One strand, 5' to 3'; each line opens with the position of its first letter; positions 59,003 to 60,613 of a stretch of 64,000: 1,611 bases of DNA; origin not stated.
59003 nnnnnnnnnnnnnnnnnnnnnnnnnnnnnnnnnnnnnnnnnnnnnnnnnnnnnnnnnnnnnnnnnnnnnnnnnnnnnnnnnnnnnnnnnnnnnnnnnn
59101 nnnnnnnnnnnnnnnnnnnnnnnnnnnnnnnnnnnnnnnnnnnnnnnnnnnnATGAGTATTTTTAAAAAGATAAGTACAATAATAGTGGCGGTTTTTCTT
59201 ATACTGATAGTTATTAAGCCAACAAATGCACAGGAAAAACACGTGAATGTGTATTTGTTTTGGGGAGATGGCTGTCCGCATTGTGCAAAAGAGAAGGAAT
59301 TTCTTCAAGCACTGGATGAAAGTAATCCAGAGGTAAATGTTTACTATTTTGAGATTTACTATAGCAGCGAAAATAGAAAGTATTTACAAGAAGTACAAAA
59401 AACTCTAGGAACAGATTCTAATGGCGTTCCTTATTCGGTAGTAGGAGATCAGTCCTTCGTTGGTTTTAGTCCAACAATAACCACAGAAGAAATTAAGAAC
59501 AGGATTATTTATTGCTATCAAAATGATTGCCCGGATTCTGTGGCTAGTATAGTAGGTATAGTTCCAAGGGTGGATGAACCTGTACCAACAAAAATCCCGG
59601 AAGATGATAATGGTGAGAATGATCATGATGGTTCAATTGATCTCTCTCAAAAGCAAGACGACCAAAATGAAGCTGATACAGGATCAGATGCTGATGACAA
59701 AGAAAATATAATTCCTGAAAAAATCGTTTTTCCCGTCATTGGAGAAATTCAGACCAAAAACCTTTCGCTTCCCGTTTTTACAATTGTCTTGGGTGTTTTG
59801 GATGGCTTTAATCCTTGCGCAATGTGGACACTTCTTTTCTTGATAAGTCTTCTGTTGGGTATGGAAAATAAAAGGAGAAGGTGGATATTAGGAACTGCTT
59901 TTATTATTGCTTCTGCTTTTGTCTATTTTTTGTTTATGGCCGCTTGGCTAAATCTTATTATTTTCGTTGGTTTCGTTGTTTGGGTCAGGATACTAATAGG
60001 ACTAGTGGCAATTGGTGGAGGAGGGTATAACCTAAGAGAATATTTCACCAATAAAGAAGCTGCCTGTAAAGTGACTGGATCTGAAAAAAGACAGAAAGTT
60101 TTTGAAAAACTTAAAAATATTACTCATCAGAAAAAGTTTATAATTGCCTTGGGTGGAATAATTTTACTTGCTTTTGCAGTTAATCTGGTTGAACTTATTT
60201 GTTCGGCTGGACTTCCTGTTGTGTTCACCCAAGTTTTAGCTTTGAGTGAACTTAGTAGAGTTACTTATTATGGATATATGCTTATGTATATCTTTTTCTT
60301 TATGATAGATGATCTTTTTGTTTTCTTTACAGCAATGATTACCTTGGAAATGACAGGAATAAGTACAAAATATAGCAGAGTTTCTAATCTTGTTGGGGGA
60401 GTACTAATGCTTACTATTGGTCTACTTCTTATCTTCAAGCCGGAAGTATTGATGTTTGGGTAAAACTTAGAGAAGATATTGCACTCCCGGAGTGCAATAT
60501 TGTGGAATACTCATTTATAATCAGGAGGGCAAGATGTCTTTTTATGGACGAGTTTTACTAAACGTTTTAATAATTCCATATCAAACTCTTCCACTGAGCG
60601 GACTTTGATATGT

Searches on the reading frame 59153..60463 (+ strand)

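Call 3: search_protein_families(library=pfam, proteins=[window:59153-60463:+], max_evalue=0.01)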
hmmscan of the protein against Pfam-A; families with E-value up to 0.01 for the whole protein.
window:59153-60463:+ (436 aa): 2 families
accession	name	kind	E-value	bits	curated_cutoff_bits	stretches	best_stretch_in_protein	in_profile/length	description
PF13098.12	Thioredoxin_2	-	0.003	18.3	27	1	27-101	3-85/104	Thioredoxin-like domain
PF00462.30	Glutaredoxin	-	0.0051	17.4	22.9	0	34-88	2-46/60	Glutaredoxin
